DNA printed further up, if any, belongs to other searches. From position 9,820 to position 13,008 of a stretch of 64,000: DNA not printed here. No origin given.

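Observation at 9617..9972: Sigma-54-type promoter with an upstream array of phased GACAGTC half-sites (putative EBP enhancer) driving the 962-aa transglutaminase-like/TPR protein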

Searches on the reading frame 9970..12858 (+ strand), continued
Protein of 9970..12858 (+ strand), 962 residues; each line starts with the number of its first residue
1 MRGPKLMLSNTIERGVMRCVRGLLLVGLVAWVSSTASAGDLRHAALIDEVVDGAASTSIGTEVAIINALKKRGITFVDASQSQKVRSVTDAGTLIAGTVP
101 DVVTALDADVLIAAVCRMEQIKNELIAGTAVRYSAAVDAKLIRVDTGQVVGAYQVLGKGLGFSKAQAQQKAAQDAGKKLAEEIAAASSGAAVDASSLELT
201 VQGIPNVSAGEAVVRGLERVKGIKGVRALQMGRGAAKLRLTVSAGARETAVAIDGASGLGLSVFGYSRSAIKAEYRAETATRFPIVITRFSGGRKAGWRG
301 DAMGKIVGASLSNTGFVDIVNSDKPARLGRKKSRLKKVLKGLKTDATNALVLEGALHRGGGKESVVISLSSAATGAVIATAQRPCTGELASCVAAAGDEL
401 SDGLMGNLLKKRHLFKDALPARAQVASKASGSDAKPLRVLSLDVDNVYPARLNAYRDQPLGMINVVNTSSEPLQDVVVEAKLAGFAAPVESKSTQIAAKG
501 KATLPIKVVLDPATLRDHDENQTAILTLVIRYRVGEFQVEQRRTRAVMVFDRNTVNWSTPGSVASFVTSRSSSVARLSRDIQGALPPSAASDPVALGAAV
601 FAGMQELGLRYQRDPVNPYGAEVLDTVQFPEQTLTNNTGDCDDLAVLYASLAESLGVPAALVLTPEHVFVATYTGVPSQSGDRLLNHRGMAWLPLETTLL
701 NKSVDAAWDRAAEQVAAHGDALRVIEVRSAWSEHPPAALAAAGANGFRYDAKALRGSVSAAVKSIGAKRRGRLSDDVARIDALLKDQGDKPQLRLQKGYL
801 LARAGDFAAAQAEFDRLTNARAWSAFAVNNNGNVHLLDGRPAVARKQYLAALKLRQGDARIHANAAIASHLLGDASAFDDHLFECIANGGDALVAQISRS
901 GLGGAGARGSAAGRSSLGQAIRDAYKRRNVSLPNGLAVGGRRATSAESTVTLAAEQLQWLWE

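Call 32: find_encoding_contigs(protein=P0016, flank=6000, max_places=2)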
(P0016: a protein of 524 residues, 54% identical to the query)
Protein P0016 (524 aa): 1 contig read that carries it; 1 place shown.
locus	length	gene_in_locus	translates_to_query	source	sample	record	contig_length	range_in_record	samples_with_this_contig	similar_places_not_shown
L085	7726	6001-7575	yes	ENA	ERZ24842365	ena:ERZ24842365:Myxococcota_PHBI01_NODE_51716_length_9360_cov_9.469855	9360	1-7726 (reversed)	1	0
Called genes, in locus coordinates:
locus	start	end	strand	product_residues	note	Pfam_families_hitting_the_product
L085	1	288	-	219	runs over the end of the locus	-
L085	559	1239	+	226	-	-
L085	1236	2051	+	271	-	PF13539:Peptidase_M15_4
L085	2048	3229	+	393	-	PF04339:FemAB_like, PF13480:Acetyltransf_6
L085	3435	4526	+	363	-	PF01694:Rhomboid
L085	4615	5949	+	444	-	PF17680:FlgO (faint)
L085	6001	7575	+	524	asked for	PF00158:Sigma54_activat, PF14532:Sigma54_activ_2, PF07724:AAA_2 (weak), PF07728:AAA_5 (weak), PF25601:AAA_lid_14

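Call 39: find_encoding_contigs(protein=P0073, flank=7000, max_places=3)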
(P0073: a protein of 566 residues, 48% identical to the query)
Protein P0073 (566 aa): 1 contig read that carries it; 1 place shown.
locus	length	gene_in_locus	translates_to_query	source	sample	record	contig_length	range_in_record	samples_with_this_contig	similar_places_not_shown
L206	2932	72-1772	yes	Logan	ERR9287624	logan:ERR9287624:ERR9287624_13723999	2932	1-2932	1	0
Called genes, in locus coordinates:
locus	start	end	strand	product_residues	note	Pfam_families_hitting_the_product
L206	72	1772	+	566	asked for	PF00158:Sigma54_activat, PF14532:Sigma54_activ_2, PF07728:AAA_5 (weak), PF25601:AAA_lid_14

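Call 40: list_cluster_members(proteins=[P0001, P0073])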
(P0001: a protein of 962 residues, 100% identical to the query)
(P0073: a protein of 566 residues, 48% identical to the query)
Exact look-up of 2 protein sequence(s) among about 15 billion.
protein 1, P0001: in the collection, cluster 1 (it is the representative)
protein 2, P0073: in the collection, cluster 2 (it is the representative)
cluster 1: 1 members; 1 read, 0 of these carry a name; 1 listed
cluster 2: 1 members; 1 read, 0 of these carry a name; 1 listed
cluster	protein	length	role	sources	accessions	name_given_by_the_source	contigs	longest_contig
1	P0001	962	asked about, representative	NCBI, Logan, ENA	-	-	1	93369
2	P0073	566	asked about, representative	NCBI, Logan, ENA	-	-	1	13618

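Call 44: find_encoding_contigs(protein=P0003, flank=3000, max_places=2)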
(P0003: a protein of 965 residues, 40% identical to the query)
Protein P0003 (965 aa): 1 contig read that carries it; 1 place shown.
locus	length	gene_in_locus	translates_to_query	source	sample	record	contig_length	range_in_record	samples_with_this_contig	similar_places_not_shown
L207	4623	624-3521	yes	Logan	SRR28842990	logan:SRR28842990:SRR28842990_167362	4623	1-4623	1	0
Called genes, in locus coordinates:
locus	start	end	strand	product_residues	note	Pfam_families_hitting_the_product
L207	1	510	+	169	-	?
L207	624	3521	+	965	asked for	-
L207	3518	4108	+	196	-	PF00578:AhpC-TSA, PF08534:Redoxin, PF00085:Thioredoxin (faint), PF13098:Thioredoxin_2 (weak), PF13905:Thioredoxin_8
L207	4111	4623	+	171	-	?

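Call 45: find_encoding_contigs(protein=P0004, flank=3000, max_places=2)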
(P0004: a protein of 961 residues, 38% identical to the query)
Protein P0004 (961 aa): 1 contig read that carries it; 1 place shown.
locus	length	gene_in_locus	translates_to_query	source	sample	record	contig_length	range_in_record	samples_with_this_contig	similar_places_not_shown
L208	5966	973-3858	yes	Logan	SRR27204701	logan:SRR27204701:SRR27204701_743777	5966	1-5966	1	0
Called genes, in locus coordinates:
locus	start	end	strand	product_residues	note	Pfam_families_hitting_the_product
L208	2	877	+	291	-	?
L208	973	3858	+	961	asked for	PF13428:TPR_14 (faint)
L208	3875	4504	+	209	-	PF00578:AhpC-TSA, PF08534:Redoxin, PF13905:Thioredoxin_8 (weak)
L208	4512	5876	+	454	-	-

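Call 46: find_encoding_contigs(protein=P0006, flank=3000, max_places=2)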
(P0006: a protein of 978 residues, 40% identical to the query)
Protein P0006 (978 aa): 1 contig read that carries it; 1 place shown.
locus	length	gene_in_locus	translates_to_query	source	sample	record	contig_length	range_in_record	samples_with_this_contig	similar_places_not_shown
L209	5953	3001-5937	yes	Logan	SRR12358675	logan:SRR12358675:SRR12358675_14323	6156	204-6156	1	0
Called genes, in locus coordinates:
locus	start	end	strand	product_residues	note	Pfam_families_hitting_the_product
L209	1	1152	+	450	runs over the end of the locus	?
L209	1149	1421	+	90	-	PF07704:PSK_trans_fac (weak)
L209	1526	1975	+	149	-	PF01814:Hemerythrin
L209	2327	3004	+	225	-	PF16697:Yop-YscD_cpl, PF00498:FHA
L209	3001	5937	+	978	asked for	PF14559:TPR_19 (faint), PF07719:TPR_2 (faint), PF13414:TPR_11 (faint), PF00515:TPR_1 (faint), PF13432:TPR_16 (weak)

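Call 47: find_encoding_contigs(protein=P0005, flank=3000, max_places=2)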
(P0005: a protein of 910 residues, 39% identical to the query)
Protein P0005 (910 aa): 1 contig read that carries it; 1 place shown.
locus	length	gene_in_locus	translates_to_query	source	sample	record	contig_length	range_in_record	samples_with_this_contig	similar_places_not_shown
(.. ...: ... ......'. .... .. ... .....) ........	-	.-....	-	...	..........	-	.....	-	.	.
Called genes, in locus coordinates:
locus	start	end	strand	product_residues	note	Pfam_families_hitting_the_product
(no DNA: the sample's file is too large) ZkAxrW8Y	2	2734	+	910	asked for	PF07719:TPR_2 (faint), PF00515:TPR_1 (faint)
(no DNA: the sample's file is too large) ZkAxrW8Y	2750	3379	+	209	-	PF08534:Redoxin, PF00578:AhpC-TSA, PF00085:Thioredoxin, PF13905:Thioredoxin_8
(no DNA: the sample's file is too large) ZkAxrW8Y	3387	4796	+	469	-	-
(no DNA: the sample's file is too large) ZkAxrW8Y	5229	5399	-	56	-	-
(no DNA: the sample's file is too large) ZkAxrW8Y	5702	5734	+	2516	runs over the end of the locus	PF08309:LVIVD, PF00526:Dicty_CTDC, PF12810:ALK_LTK_GRD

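Call 56: search_solved_structures(query=A2, max_evalue=0.001)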
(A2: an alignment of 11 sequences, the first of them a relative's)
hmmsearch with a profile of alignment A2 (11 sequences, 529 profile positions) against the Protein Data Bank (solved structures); distinct sequences matched with E-value up to 0.001: 41.
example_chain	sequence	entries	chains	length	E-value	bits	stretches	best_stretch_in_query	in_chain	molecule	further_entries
8p53_C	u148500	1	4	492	3.1e-81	276.9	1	153-491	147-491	Transcriptional regulator FleQ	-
6jdi_A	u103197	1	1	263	1.2e-80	274.9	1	154-391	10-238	Nitrogen assimilation regulatory protein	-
5exp_A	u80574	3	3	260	1.7e-80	274.4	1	154-391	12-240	Transcriptional regulator FleQ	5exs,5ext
7ejw_C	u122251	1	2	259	1.9e-80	274.3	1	154-391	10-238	Transcriptional regulator FleQ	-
5exx_A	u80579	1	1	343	2.1e-80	274.2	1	154-477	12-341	Transcriptional regulator FleQ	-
6j7e_A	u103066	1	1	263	2.1e-80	274.2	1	154-391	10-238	Nitrogen assimilation regulatory protein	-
6jdl_A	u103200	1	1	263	3e-80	273.6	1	154-391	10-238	Nitrogen assimilation regulatory protein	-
8pb9_D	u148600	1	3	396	5.2e-80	272.8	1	153-391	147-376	Transcriptional regulator FleQ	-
9qq6_C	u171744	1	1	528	1.2e-78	268.3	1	154-397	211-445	Nif-specific regulatory protein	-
1ojl_A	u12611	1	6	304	1.4e-78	268.1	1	154-474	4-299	TRANSCRIPTIONAL REGULATORY PROTEIN ZRAR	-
4l4u_A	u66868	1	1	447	7.1e-78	265.8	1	149-395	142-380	Transcriptional regulator (NtrC family)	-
26jl_A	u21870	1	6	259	2.1e-77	264.2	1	154-391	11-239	Flagellar regulatory protein A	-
6iy8_A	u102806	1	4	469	8.6e-77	262.2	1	138-390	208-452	Positive regulator CapR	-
7vbs_A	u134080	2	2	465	4.1e-74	253.4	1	129-479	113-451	Sigma-54 dependent trancsriptional regulator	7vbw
4ly6_A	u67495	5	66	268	5.3e-74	253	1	154-395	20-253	Transcriptional regulator (NtrC family)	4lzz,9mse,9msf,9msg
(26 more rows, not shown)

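Call 64: find_encoding_contigs(protein=P0014, flank=6000, max_places=2)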
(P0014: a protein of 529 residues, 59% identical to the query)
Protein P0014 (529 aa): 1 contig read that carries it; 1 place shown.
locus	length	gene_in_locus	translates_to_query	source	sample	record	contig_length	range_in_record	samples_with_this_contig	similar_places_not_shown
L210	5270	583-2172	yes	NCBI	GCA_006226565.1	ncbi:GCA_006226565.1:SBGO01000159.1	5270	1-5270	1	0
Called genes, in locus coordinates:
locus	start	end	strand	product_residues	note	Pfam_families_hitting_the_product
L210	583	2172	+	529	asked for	PF00158:Sigma54_activat, PF14532:Sigma54_activ_2, PF25601:AAA_lid_14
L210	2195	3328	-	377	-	PF01694:Rhomboid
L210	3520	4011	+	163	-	PF00578:AhpC-TSA, PF08534:Redoxin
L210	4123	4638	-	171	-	PF13646:HEAT_2 (faint)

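Call 73: search_protein_families(library=ncbifam, max_evalue=0.01, proteins=[window:9970-12858:+, P0073])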
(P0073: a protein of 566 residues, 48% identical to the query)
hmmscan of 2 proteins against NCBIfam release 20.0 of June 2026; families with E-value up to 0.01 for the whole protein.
window:9970-12858:+ (962 aa): 2 families
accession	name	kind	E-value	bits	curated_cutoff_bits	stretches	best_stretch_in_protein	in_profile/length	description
NF058533.1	antiphage_ProA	equivalog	9.3e-18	63.1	1500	1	462-730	14-304/1903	anti-phage protein ProA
TIGR02552.1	LcrH_SycD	equivalog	0.0061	16.3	104.8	0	797-888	24-115/136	SycD/LcrH family type III secretion system chaperone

P0073 (566 aa): 25 families
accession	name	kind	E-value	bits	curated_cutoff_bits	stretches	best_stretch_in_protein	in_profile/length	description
NF003451.0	PRK05022.1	equivalog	3.3e-79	266.9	476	1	192-514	183-507/512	nitric oxide reductase transcriptional regulator NorR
NF038308.1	RNA_repair_RtcR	equivalog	2.1e-78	264.5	650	1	190-522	171-517/530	RNA repair transcriptional activator RtcR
TIGR01818.1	ntrC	equivalog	9.7e-75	252.1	558.6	1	190-448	125-385/463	nitrogen regulation protein NR(I)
TIGR01817.1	nifA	equivalog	2.3e-71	241.2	528.85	1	192-564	189-530/534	nif-specific transcriptional activator NifA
TIGR02915.1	PEP_resp_reg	equivalog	1.6e-69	234.9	502.6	1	194-515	134-442/445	PEP-CTERM-box response regulator transcription factor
NF041552.1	TF_PrdR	equivalog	3e-65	220.7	795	1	186-449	254-519/577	sigma-54 dependent transcriptional regulator PrdR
TIGR02329.1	propionate_PrpR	equivalog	2e-64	218.1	499.2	1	194-512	207-524/526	propionate catabolism operon regulatory protein PrpR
TIGR02974.1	phageshock_pspF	equivalog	1.3e-63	215.3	443.55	1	203-439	3-240/336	phage shock protein operon transcriptional activator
NF051870.1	NAssimRespRegNtrX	equivalog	3.9e-62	210.6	600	1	193-509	133-444/452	nitrogen assimilation response regulator NtrX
NF008469.0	PRK11361.1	equivalog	4e-61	207.1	714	1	208-511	152-451/461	acetoacetate metabolism transcriptional regulator AtoC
NF011953.0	PRK15424.1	equivalog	6.3e-60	203.3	703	1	192-513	212-532/538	propionate catabolism operon regulatory protein PrpR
NF008176.1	PRK10923.1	equivalog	1.1e-59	202.3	620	1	191-450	130-387/469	nitrogen regulation protein NR(I)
NF011958.0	PRK15429.1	equivalog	3.6e-59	201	830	1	200-444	380-624/692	formate hydrogenlyase transcriptional activator FlhA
NF007689.0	PRK10365.1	equivalog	9.5e-59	199.3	760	1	187-434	130-374/441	sigma-54-dependent response regulator transcription factor ZraR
NF011695.0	PRK15115.1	equivalog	6.8e-58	196.5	763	1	201-432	137-368/445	two-component system response regulator GlrR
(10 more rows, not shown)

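Call 78: predict_structure(alignment_id=A3)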
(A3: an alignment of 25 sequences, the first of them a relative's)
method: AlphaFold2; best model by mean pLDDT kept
length: 566 residues; sequences in the alignment: 25
mean_pLDDT: 83.9   pTM: 0.69
mean pLDDT of the five models: 83.9, 82.9, 82.2, 81.9, 78.2
residues with pLDDT >= 90: 416; 70-90: 46; 50-70: 20; < 50: 84
segments of 3 or more residues with pLDDT < 50: 1-66, 452-469
pLDDT, mean of each block of 10 residues (from residue 1): 36 32 31 35 31 31 48 95 92 89 92 73 95 94 96 96 94 97 90 67 90 94 96 94 96 96 92 94 96 98 95 96 96 97 93 94 95 93 96 96 96 85 96 97 90 42 38 88 97 94 94 93 96 95 95 94 77
secondary structure, 60 per line:
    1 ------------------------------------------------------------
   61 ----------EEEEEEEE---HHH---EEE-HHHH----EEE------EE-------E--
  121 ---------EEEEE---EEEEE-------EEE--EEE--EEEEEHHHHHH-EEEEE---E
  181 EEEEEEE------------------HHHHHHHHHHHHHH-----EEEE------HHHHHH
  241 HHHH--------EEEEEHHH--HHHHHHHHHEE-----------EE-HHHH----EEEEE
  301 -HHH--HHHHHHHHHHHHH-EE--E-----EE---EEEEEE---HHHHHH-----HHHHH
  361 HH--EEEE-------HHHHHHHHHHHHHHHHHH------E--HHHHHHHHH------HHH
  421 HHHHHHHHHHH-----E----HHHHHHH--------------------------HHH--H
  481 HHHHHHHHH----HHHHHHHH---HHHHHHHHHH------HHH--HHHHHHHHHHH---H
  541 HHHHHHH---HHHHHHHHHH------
elements in order: E71-78 E88-90 H92-95 E100-102 E130-134 E138-142 E150-152 E155-157 E160-164 H165-170 E172-176 E180-187 H206-219 E225-228 H235-244 E253-257 H263-271 H288-291 E296-300 H307-319 E336-341 H345-350 H356-362 E365-368 H376-393 H403-411 H418-431 H442-448 H480-489 H494-501 H505-514 H526-536 H540-547 H551-560
